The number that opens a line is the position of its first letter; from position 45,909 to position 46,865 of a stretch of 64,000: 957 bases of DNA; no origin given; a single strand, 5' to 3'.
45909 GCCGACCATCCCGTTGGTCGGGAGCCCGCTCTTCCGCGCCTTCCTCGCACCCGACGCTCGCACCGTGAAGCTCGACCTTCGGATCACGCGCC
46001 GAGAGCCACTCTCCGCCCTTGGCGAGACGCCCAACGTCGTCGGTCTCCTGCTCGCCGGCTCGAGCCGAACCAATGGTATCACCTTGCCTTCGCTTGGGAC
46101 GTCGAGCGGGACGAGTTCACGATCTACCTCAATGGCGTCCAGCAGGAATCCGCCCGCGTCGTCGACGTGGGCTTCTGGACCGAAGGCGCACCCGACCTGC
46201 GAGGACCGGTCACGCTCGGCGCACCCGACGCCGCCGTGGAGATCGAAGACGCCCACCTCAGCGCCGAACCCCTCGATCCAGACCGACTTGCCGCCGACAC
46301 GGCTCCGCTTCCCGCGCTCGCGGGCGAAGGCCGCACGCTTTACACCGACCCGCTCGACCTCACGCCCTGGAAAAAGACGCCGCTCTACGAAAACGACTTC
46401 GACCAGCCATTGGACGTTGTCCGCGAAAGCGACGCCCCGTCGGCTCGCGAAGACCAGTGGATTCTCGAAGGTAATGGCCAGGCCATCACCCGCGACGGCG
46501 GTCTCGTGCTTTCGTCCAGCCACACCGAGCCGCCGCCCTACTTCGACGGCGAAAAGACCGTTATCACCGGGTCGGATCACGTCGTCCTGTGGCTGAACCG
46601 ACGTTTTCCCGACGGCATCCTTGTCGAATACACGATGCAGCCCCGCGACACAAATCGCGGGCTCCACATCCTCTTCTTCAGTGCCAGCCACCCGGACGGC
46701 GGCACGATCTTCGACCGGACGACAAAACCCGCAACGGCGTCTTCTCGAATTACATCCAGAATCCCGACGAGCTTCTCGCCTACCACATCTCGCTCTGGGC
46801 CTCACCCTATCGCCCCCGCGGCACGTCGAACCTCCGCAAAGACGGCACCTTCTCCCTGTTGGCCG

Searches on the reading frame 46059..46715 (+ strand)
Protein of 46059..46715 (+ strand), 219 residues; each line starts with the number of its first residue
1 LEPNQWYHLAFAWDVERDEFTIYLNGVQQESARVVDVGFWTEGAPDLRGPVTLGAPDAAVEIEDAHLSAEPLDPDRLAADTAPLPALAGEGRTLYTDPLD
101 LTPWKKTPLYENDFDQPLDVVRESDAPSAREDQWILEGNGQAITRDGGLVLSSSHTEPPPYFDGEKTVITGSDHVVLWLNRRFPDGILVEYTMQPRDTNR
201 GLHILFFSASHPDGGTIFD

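Call 60: search_protein_representatives(protein=window:46059-46715:+)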
Query: 219 residues. Proteins with E-value up to 0.001 (for the whole library): 168; up to 1e-10: 50; up to 1e-30: 3. The best 150 are listed.
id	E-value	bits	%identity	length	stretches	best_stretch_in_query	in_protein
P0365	3.5e-68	246.0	54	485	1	1-218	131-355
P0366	4.3e-66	239.2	53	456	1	2-218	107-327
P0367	2.7e-43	164.6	46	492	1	5-218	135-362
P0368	7.5e-29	117.3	38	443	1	2-210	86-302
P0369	1.9e-27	112.7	40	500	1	1-218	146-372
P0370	6.3e-26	107.7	40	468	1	3-219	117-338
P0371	1.6e-25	106.4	43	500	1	2-218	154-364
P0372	2.4e-25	105.8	41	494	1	6-219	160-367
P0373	4.2e-25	105.0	40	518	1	3-219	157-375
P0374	6.0e-25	104.5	45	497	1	2-219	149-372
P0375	1.8e-24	102.9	41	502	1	2-219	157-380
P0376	4.1e-24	101.8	39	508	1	1-219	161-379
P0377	1.9e-23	99.6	39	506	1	2-218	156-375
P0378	6.9e-23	97.8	42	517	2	4-150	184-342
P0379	8.7e-23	97.5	38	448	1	2-219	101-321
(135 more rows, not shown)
